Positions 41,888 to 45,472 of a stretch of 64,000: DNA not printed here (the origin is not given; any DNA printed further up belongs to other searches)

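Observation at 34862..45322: AfsR/SARP-type STAND regulator heading a co-directional run of secreted proteases, lipoproteins and a small ORF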

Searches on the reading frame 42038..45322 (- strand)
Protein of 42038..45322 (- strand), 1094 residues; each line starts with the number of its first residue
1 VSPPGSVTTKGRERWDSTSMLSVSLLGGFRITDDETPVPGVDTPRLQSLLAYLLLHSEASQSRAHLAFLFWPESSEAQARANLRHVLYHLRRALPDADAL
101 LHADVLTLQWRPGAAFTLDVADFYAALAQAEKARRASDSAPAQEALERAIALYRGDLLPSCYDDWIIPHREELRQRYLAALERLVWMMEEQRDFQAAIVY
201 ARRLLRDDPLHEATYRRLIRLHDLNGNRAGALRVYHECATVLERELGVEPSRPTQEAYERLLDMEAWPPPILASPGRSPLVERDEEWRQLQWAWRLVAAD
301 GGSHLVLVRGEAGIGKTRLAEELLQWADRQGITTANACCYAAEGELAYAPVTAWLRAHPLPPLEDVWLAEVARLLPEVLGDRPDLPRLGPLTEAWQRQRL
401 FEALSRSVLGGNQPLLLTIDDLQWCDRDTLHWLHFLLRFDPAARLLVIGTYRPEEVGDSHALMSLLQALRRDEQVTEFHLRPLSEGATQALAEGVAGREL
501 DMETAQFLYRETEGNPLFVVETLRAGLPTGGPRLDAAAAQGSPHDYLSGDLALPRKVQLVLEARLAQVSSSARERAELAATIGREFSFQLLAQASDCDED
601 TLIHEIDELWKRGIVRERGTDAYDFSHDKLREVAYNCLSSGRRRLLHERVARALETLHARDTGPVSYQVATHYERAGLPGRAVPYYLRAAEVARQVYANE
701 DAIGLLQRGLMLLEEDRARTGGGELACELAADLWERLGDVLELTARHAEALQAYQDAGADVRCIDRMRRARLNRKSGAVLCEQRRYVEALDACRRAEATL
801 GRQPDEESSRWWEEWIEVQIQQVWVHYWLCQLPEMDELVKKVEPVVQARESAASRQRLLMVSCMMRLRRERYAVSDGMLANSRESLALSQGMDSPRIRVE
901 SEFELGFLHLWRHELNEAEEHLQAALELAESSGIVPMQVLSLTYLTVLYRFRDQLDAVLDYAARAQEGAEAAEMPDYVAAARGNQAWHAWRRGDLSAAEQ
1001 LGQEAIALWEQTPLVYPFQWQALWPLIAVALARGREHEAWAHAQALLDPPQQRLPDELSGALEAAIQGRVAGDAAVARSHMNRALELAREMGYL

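Call 3: search_protein_families(library=pfam, proteins=[window:42038-45322:-], max_evalue=0.01)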
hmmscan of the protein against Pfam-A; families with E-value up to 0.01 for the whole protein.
window:42038-45322:- (1094 aa): 10 families
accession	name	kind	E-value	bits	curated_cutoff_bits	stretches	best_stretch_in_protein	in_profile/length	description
PF03704.23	BTAD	-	4.1e-22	79.5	22.1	1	118-262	1-146/146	Bacterial transcriptional activator domain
PF13191.12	AAA_16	-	3.4e-21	76.9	32.6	1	279-448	1-167/167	AAA ATPase domain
PF13424.12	TPR_12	-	3.5e-09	37.1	30.1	2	948-1011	12-77/77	Tetratricopeptide repeat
PF13401.12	AAA_22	-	1.9e-07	31.9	27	1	304-451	6-124/130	AAA domain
PF05729.18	NACHT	-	6.7e-06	26.5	26.7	0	305-330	2-28/167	NACHT domain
PF07719.23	TPR_2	-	3.2e-05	24.2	27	0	903-930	5-32/34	Tetratricopeptide repeat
PF00515.34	TPR_1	-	4.9e-05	23.4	27.8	0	903-930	5-32/34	Tetratricopeptide repeat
PF00486.34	Trans_reg_C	-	0.0078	16.7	26.2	0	43-97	7-60/77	Transcriptional regulatory protein, C terminal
PF20720.3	nSTAND3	-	0.0083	16.3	27.2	0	304-333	18-47/155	Novel STAND NTPase 3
PF24883.2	NPHP3_N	-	0.0096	16.6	24.8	0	299-342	18-61/164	Nephrocystin 3, N-terminal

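Call 12: find_homologous_proteins(query=window:42038-45265:-, max_evalue=1e-20)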
Query window:42038-45265:- (1075 aa): 6510 proteins with E <= 1e-20 among 8000 candidates; the best 120 are listed.
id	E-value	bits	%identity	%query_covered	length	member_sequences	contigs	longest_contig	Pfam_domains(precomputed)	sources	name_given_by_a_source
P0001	0.0e+0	1717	98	73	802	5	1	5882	PF03704.24,PF05729.19,PF13401.13,PF13191.13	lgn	-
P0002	0.0e+0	1610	71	100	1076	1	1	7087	PF03704.24,PF13424.13,PF13401.13,PF13191.13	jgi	jgi:DNA-binding SARP family transcriptional activator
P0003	0.0e+0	1587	68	100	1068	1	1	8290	PF03704.24,PF00515.35,PF13424.13,PF13401.13,PF13191.13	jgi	-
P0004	0.0e+0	1584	69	100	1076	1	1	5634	PF03704.24,PF13424.13,PF13401.13,PF13191.13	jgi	jgi:DNA-binding SARP family transcriptional activator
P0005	0.0e+0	1573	69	100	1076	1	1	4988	PF03704.24,PF17874.8,PF00515.35,PF13424.13,PF13401.13,PF07719.24,PF13191.13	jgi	jgi:DNA-binding SARP family transcriptional activator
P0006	0.0e+0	1552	68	100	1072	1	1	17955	PF03704.24,PF00515.35,PF13424.13,PF13401.13,PF13191.13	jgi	jgi:DNA-binding SARP family transcriptional activator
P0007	0.0e+0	1550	68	100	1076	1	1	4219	PF03704.24,PF13401.13,PF13191.13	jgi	jgi:DNA-binding SARP family transcriptional activator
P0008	0.0e+0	1548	68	100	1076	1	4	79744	PF03704.24,PF00515.35,PF13424.13,PF13401.13,PF07719.24,PF13191.13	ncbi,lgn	-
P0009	0.0e+0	1527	68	100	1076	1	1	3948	PF03704.24,PF13424.13,PF13401.13,PF13191.13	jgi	jgi:DNA-binding SARP family transcriptional activator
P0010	0.0e+0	1519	67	100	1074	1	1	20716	PF03704.24,PF00515.35,PF13424.13,PF13401.13,PF13428.13,PF07719.24,PF13191.13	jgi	jgi:DNA-binding SARP family transcriptional activator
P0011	0.0e+0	1514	66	100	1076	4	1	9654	PF03704.24,PF17874.8,PF24883.3,PF05729.19,PF13424.13,PF13401.13,PF13191.13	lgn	-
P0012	0.0e+0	1513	67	100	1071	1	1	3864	PF03704.24,PF13401.13,PF13191.13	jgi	jgi:DNA-binding SARP family transcriptional activator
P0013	0.0e+0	1509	67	100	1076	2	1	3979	PF03704.24,PF17874.8,PF13401.13,PF13191.13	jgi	-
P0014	0.0e+0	1502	66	100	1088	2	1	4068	PF03704.24,PF00515.35,PF13424.13,PF13401.13,PF13191.13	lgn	-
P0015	0.0e+0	1496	66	100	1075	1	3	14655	PF03704.24,PF13424.13,PF13401.13,PF13191.13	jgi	jgi:DNA-binding SARP family transcriptional activator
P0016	0.0e+0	1488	66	100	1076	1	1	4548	PF03704.24,PF13424.13,PF13401.13,PF13191.13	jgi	jgi:DNA-binding SARP family transcriptional activator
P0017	0.0e+0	1481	64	100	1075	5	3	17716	PF03704.24,PF13424.13,PF13401.13,PF13191.13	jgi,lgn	jgi:DNA-binding SARP family transcriptional activator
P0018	0.0e+0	1468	65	100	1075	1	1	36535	PF03704.24,PF00515.35,PF13424.13,PF13401.13,PF07719.24,PF13191.13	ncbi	-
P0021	0.0e+0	1466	66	100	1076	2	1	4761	PF03704.24,PF17874.8,PF13424.13,PF13401.13,PF13191.13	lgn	-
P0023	0.0e+0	1466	64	100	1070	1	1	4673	PF03704.24,PF17874.8,PF13424.13,PF13401.13,PF07719.24,PF13191.13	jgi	jgi:DNA-binding SARP family transcriptional activator/tetratricopeptide (TPR) repeat protein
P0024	0.0e+0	1462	64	100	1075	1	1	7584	PF03704.24,PF24883.3,PF13424.13,PF13401.13,PF20720.4,PF13191.13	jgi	jgi:DNA-binding SARP family transcriptional activator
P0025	0.0e+0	1461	65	100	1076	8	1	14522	PF03704.24,PF13424.13,PF13401.13,PF13191.13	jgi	jgi:DNA-binding SARP family transcriptional activator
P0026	0.0e+0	1461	65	100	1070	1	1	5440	PF03704.24,PF13401.13,PF07719.24,PF13191.13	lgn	-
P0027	0.0e+0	1459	63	100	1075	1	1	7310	PF03704.24,PF17874.8,PF00515.35,PF13424.13,PF13401.13,PF07719.24,PF13191.13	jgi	jgi:DNA-binding SARP family transcriptional activator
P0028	0.0e+0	1455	64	100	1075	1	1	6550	PF03704.24,PF00515.35,PF13424.13,PF13401.13,PF07719.24,PF13191.13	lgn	-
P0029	0.0e+0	1455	66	100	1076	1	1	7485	PF03704.24,PF13424.13,PF13401.13,PF13191.13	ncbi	-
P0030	0.0e+0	1453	64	100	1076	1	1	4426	PF03704.24,PF17874.8,PF13424.13,PF13401.13,PF07719.24,PF13191.13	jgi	jgi:DNA-binding SARP family transcriptional activator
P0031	0.0e+0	1447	63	100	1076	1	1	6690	PF03704.24,PF13424.13,PF13401.13,PF13191.13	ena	-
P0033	0.0e+0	1433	63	100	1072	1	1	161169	PF03704.24,PF00515.35,PF05729.19,PF13424.13,PF13401.13,PF07719.24,PF13191.13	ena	-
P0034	0.0e+0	1431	62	100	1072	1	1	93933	PF03704.24,PF13401.13,PF13191.13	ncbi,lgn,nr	ncbi:MAG: AAA family ATPase [Chloroflexi bacterium]|nr:AAA family ATPase [Chloroflexota bacterium]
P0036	0.0e+0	1426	62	100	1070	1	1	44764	PF03704.24,PF00515.35,PF13424.13,PF13401.13,PF13191.13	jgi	jgi:DNA-binding SARP family transcriptional activator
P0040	0.0e+0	1403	61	100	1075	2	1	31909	PF03704.24,PF13424.13,PF13401.13,PF13191.13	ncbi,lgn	-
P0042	0.0e+0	1393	60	100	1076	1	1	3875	PF03704.24,PF24883.3,PF13424.13,PF13401.13,PF13191.13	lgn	-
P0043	0.0e+0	1391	60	100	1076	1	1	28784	PF03704.24,PF13424.13,PF13401.13,PF13191.13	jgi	jgi:DNA-binding SARP family transcriptional activator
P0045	0.0e+0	1388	62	100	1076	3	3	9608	PF03704.24,PF13424.13,PF13401.13,PF13191.13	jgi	jgi:DNA-binding SARP family transcriptional activator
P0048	0.0e+0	1372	60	100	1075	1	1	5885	PF03704.24,PF13424.13,PF13401.13,PF13191.13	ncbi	-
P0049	0.0e+0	1363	62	100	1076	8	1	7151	PF03704.24,PF13401.13,PF13191.13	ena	-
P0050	0.0e+0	1353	61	100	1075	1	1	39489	PF03704.24,PF13424.13,PF13401.13,PF13191.13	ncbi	-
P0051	0.0e+0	1342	59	100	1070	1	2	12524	PF03704.24,PF13424.13,PF13401.13,PF13191.13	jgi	jgi:DNA-binding SARP family transcriptional activator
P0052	0.0e+0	1335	61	96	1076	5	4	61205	PF03704.24,PF13401.13,PF13191.13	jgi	-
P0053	0.0e+0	1331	61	100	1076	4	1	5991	PF03704.24,PF13401.13,PF13191.13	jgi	-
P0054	0.0e+0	1329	58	100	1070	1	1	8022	PF03704.24,PF00515.35,PF13424.13,PF13401.13,PF07719.24,PF13191.13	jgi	jgi:DNA-binding SARP family transcriptional activator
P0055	0.0e+0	1326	58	100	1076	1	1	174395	PF03704.24,PF00515.35,PF13424.13,PF13401.13,PF07719.24,PF13191.13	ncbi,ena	-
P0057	0.0e+0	1322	60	100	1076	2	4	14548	PF03704.24,PF13424.13,PF13401.13,PF13428.13,PF13181.13,PF13191.13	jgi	jgi:DNA-binding SARP family transcriptional activator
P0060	0.0e+0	1311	60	100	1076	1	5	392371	PF03704.24,PF13424.13,PF13401.13,PF13191.13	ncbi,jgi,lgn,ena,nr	ncbi:MAG TPA: BTAD domain-containing putative transcriptional regulator [Anaerolineae bacterium]|nr:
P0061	0.0e+0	1309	60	100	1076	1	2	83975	PF03704.24,PF13424.13,PF13401.13,PF13191.13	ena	-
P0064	0.0e+0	1301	57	100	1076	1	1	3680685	PF03704.24,PF13424.13,PF13401.13,PF13191.13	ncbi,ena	-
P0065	0.0e+0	1299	57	100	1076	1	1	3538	PF03704.24,PF13424.13,PF13401.13,PF13191.13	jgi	jgi:DNA-binding SARP family transcriptional activator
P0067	0.0e+0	1296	59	100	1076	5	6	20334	PF03704.24,PF13424.13,PF13401.13,PF13191.13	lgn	-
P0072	0.0e+0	1268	58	100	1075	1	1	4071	PF03704.24,PF13401.13,PF13191.13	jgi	-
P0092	0.0e+0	1152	50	100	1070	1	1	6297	PF03704.24,PF24883.3,PF13424.13,PF13401.13,PF13191.13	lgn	-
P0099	0.0e+0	1119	54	100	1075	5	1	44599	PF03704.24,PF00515.35,PF13424.13,PF13401.13,PF13181.13,PF13191.13,PF13374.13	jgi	-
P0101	0.0e+0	1114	50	100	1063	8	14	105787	PF03704.24,PF17874.8,PF13424.13,PF13401.13,PF13191.13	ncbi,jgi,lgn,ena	-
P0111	0.0e+0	1087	52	100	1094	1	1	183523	PF03704.24,PF17874.8,PF00515.35,PF13424.13,PF13401.13,PF13191.13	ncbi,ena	-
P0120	0.0e+0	1063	51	100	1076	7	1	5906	PF03704.24,PF13424.13,PF13401.13,PF07719.24,PF13191.13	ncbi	-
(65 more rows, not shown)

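Call 13: find_encoding_contigs(protein=P0008, flank=10000, max_places=2)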
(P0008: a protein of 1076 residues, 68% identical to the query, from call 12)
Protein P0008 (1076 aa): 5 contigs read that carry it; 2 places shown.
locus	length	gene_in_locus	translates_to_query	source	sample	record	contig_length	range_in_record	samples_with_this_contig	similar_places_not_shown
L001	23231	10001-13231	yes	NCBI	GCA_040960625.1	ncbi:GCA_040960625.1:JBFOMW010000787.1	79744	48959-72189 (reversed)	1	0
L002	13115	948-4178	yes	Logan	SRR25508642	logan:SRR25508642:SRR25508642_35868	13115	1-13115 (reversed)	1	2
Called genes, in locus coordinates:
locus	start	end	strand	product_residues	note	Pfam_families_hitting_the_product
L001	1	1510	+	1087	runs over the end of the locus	PF06119:NIDO (faint), PF00963:Cohesin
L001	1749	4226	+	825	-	PF04151:PPC (faint)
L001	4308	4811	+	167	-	PF01582:TIR, PF13676:TIR_2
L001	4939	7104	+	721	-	PF11897:DUF3417, PF00343:Phosphorylase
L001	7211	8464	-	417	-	PF00595:PDZ, PF13180:PDZ_2 (weak), PF17820:PDZ_6, PF03572:Peptidase_S41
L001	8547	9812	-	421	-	PF00089:Trypsin, PF13365:Trypsin_2, PF13180:PDZ_2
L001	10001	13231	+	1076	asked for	PF03704:BTAD, PF13424:TPR_12 (faint), PF07719:TPR_2 (faint), PF00515:TPR_1 (faint), PF13191:AAA_16, PF13401:AAA_22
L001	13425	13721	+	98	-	PF05368:NmrA (weak), PF13460:NAD_binding_10, PF01073:3Beta_HSD (weak)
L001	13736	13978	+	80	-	-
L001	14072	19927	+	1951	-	PF24517:CBM96, PF13229:Beta_helix, PF05048:NosD (faint)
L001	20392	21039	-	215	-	PF24175:SU10_adaptor (weak)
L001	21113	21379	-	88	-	-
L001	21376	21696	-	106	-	-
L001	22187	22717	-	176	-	-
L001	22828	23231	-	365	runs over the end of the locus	-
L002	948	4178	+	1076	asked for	PF03704:BTAD, PF13424:TPR_12 (faint), PF07719:TPR_2 (faint), PF00515:TPR_1 (faint), PF13191:AAA_16, PF13401:AAA_22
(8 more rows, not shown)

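Call 14: find_encoding_contigs(protein=P0018, flank=10000, max_places=2)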
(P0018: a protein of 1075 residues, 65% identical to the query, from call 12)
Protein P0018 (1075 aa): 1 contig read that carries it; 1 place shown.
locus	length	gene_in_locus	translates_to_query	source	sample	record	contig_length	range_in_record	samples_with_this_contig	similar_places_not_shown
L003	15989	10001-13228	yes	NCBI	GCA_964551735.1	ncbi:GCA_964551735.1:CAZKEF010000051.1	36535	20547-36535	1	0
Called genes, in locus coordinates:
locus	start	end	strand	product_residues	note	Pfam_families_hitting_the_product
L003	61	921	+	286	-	PF02517:Rce1-like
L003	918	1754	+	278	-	PF02517:Rce1-like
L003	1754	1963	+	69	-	-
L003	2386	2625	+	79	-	-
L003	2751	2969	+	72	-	-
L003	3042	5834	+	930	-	PF25873:WHD_MalT, PF17874:TPR_MalT, PF00196:GerE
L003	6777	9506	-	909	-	PF13191:AAA_16, PF25873:WHD_MalT, PF17874:TPR_MalT, PF10602:RPN7 (faint), PF00196:GerE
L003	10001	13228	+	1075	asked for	PF03704:BTAD, PF13424:TPR_12 (faint), PF07719:TPR_2 (faint), PF00515:TPR_1 (faint), PF13191:AAA_16, PF13401:AAA_22 (weak)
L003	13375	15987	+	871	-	?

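Call 15: find_encoding_contigs(protein=P0033, flank=10000, max_places=2)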
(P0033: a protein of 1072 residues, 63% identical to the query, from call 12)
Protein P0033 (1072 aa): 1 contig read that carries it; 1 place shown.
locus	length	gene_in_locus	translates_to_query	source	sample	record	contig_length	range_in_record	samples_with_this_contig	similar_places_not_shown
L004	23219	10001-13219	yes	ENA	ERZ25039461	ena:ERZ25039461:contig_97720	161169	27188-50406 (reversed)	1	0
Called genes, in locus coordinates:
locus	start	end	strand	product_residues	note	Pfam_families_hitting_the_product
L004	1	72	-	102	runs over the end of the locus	PF01078:Mg_chelatase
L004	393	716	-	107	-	PF13541:ChlI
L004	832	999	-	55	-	PF08410:DUF1737 (weak)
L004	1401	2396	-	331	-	PF01145:Band_7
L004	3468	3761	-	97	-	-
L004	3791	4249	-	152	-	-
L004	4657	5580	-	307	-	PF02126:PTE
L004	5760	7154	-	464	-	PF00144:Beta-lactamase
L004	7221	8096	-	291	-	PF04794:YdjC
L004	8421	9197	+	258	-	PF27111:Rv1352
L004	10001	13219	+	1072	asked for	PF03704:BTAD, PF07719:TPR_2 (faint), PF13424:TPR_12 (faint), PF13191:AAA_16, PF05729:NACHT (weak), PF13401:AAA_22 (weak), PF00515:TPR_1 (faint)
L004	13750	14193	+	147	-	-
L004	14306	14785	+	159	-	PF03625:DUF302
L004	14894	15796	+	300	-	PF01073:3Beta_HSD, PF01370:Epimerase, PF02719:Polysacc_synt_2 (weak), PF05368:NmrA, PF13460:NAD_binding_10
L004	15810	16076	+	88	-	-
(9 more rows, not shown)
